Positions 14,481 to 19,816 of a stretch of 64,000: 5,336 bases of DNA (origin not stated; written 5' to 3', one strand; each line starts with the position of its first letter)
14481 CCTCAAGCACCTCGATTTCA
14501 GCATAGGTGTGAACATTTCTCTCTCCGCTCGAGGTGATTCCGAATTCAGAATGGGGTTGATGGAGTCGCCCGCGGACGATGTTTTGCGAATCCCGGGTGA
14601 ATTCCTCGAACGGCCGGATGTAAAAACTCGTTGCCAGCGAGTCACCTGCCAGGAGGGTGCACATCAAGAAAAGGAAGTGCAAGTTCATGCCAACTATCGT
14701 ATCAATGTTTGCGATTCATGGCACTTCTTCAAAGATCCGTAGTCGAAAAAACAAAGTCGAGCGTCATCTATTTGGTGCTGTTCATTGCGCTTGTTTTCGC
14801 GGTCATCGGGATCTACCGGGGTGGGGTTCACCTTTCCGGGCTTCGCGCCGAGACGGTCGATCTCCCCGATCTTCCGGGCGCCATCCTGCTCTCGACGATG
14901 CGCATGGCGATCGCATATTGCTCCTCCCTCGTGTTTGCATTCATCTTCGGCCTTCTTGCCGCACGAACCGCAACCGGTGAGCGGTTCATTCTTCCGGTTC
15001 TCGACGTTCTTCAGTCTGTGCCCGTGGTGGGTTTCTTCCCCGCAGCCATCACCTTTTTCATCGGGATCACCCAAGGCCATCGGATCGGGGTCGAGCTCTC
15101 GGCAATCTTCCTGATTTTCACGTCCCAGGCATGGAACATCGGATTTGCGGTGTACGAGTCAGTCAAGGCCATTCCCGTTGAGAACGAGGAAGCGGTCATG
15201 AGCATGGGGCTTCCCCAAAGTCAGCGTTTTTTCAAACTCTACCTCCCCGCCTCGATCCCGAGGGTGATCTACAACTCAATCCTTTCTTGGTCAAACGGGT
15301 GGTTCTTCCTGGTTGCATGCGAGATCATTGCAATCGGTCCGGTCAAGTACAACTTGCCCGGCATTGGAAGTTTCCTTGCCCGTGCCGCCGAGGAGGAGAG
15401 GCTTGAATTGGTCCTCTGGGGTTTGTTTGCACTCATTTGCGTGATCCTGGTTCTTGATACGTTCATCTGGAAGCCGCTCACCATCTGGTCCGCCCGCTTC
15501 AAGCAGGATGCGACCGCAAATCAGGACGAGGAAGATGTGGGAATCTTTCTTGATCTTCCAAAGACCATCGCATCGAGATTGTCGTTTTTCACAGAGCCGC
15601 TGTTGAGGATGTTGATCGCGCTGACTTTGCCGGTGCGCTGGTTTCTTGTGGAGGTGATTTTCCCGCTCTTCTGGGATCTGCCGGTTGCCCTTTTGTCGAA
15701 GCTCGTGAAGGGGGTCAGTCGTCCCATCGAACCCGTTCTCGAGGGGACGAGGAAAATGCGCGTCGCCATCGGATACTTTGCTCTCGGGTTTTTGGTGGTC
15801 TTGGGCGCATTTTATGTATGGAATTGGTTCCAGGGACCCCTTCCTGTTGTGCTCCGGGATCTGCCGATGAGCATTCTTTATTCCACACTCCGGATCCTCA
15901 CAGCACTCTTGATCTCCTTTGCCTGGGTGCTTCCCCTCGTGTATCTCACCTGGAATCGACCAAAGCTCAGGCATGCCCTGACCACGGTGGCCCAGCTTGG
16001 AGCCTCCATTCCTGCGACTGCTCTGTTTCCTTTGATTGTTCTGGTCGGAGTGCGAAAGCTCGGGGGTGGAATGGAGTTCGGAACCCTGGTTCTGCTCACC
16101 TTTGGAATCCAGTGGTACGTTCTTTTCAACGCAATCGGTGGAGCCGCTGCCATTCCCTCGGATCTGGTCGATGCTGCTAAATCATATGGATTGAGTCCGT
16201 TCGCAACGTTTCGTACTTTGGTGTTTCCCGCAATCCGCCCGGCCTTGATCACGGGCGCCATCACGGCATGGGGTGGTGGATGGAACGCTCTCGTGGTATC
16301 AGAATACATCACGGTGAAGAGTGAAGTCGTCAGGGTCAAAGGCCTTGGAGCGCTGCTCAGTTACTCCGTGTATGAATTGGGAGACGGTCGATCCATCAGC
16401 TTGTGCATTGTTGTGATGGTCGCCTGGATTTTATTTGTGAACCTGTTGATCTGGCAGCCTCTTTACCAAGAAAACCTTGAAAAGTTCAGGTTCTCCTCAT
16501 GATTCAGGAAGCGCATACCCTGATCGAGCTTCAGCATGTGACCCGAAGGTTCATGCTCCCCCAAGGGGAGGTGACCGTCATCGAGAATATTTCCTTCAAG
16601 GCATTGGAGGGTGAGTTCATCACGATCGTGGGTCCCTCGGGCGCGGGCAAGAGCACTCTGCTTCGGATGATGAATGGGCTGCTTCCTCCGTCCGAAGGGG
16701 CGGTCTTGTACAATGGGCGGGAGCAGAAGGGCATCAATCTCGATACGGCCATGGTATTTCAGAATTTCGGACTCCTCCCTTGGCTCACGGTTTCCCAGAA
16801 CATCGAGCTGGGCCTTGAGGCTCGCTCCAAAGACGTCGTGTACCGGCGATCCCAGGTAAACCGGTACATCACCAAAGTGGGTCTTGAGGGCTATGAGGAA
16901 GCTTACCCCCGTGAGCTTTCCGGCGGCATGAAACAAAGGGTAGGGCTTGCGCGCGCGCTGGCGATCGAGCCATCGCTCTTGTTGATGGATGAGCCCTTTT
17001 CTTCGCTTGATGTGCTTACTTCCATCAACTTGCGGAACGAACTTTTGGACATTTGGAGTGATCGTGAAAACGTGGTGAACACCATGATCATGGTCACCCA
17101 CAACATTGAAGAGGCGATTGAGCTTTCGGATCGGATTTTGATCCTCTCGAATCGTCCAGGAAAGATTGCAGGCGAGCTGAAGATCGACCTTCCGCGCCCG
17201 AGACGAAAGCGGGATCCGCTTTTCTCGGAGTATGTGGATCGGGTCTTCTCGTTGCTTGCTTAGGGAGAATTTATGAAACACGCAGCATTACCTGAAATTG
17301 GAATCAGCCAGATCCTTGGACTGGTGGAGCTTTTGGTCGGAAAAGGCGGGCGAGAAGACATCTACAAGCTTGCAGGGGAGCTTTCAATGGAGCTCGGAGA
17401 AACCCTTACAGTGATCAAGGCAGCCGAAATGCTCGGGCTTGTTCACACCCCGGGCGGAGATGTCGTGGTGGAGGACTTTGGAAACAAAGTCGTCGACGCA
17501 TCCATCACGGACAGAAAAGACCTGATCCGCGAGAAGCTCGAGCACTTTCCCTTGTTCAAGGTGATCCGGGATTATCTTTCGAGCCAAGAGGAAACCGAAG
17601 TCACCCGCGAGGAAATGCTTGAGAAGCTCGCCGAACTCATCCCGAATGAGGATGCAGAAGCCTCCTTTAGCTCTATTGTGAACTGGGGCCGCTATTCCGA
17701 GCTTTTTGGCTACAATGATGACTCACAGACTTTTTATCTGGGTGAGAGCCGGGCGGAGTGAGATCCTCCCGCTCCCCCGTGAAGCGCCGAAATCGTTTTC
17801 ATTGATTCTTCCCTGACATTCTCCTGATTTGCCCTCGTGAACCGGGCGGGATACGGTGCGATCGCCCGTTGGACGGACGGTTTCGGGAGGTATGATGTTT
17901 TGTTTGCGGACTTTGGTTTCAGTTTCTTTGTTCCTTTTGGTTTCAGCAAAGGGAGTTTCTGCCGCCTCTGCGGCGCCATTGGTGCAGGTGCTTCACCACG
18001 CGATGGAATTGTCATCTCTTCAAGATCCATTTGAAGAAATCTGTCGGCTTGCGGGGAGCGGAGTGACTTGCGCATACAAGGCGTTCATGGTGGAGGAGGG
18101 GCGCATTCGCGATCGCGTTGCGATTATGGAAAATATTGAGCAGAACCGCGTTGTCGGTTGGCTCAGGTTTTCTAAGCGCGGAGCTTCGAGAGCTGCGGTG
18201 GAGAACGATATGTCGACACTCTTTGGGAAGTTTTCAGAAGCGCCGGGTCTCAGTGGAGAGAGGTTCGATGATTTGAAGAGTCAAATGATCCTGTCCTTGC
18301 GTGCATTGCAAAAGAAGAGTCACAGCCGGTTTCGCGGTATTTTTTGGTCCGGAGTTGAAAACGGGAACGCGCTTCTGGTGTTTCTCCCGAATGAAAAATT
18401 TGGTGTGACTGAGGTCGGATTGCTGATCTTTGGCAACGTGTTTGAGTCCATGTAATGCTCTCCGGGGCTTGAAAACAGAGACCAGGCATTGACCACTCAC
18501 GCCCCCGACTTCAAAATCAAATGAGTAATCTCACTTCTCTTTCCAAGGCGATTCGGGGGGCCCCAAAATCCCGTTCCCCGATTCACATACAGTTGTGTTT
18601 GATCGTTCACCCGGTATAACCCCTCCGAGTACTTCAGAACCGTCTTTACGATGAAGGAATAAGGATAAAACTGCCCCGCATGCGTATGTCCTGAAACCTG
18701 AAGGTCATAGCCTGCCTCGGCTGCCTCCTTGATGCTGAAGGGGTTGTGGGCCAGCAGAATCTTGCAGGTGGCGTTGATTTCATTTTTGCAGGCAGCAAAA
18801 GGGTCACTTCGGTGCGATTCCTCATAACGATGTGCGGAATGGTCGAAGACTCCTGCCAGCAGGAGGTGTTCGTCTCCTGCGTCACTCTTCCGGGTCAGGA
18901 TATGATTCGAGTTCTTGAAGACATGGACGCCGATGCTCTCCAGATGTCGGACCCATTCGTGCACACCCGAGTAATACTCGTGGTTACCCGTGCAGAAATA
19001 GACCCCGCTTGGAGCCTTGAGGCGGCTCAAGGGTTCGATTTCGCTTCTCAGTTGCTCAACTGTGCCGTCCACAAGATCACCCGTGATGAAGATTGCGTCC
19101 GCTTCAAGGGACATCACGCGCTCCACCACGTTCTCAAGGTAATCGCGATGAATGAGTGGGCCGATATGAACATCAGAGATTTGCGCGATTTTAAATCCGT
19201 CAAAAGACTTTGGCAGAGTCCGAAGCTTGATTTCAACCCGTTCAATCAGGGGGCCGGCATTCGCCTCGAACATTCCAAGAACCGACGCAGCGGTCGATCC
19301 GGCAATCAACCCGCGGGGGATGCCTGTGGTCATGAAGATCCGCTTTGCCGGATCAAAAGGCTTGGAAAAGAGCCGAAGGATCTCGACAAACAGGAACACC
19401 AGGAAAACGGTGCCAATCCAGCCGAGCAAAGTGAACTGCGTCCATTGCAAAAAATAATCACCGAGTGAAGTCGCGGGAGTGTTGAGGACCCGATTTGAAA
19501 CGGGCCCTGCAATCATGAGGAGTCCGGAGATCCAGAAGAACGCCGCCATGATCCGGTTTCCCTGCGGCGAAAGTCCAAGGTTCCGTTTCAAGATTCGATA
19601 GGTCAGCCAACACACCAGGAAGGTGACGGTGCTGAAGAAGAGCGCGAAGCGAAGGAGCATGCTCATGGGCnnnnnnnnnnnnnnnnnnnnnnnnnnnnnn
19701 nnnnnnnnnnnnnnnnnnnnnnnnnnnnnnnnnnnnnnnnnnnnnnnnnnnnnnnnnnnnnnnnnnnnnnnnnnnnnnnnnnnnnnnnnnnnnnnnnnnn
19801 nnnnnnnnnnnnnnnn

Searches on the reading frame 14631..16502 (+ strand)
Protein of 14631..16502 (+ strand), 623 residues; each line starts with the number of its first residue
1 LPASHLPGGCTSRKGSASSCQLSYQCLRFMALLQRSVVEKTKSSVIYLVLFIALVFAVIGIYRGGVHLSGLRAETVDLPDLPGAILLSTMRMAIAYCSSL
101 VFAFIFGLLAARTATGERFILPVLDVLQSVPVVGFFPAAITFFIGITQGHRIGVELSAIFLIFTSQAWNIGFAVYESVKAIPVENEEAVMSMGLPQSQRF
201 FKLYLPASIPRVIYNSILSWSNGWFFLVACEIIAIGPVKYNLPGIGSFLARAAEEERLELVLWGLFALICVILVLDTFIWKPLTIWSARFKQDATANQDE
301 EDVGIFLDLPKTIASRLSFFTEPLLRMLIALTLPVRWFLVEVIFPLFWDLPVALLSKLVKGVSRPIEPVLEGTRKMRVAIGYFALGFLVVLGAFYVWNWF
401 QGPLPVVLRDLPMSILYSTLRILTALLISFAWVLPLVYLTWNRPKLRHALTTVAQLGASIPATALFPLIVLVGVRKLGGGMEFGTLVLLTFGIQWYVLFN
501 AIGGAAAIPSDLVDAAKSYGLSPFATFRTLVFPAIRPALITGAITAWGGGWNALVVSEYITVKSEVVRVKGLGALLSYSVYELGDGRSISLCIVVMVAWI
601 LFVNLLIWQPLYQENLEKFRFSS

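Call 18: search_protein_families(library=pfam, proteins=[window:14631-16502:+], max_evalue=0.001)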
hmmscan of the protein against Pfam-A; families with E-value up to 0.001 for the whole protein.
window:14631-16502:+ (623 aa): 1 family
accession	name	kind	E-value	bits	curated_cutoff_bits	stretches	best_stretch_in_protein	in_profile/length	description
PF00528.27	BPD_transp_1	-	8.4e-31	107.6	26.4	2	442-598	12-165/184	Binding-protein-dependent transport system inner membrane component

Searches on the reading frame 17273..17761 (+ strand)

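Call 18: search_protein_families(library=pfam, proteins=[window:17273-17761:+], max_evalue=0.001)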
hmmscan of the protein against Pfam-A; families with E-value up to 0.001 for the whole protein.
window:17273-17761:+ (162 aa): 1 family
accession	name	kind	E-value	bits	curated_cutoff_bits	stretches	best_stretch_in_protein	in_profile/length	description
PF09821.14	AAA_assoc_C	-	3.3e-32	112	27.6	1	31-148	1-119/119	C-terminal AAA-associated domain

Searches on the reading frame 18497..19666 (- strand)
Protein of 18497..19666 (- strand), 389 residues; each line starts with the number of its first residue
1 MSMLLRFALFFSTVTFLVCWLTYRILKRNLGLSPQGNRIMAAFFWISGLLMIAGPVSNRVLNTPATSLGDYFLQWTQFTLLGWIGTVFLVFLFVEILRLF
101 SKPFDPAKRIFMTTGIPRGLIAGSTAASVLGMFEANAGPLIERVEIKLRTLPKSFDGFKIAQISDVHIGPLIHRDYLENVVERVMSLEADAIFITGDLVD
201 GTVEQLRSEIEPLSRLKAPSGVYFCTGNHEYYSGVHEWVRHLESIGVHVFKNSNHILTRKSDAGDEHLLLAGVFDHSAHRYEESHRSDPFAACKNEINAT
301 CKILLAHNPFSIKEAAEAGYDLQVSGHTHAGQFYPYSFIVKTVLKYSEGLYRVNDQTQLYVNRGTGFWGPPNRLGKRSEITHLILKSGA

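Call 3: search_protein_families(library=pfam, proteins=[window:18497-19666:-], max_evalue=1)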
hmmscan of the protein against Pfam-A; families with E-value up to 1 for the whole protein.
window:18497-19666:- (389 aa): 2 families
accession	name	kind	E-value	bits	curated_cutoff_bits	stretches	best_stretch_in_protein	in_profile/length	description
PF00149.33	Metallophos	-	5.3e-14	53.5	21.5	1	158-330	1-190/191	Calcineurin-like phosphoesterase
PF12850.12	Metallophos_2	-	1.3e-07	32.1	27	1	159-330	2-118/154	Calcineurin-like phosphoesterase superfamily domain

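Call 4: search_protein_families(library=ncbifam, proteins=[window:18497-19666:-], max_evalue=1)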
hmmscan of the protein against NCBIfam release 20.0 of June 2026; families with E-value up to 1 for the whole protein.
window:18497-19666:- (389 aa): 10 families
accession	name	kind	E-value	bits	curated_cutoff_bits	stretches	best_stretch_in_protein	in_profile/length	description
NF033458.1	lipid_A_LpxG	equivalog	1.7e-24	86.7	350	2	142-236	29-124/321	UDP-2,3-diacylglucosamine diphosphatase LpxG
NF008460.0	PRK11340.1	equivalog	1.4e-20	73.8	188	1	126-384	18-269/271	phosphodiesterase YaeI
TIGR03729.1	acc_ester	subfamily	0.00049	19.6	148.25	1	159-237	1-79/239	putative phosphoesterase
TIGR00040.1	yfcE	subfamily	0.0017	18.4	56.25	1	159-334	2-121/158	YfcE family phosphodiesterase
TIGR04123.1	P_estr_lig_assc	hypoth_equivalog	0.0032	16.9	150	1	169-233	45-111/207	ligase-associated DNA damage response endonuclease PdeM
NF003118.0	PRK04036.1-3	equivalog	0.016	14.2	445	1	143-201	210-275/481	DNA-directed DNA polymerase II small subunit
TIGR00619.1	sbcd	subfamily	0.026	14.3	77.65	1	163-254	6-110/252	exonuclease subunit SbcD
NF038013.1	AceTr_1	equivalog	0.064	13.3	50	1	42-88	66-112/176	acetate uptake transporter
TIGR04168.1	TIGR04168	hypoth_equivalog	0.17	11.3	200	1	186-241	3-52/269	TIGR04168 family protein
NF047767.1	LBF_2804_fam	subfamily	0.22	10.7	80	1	40-118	40-114/352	LBF_2804 family protein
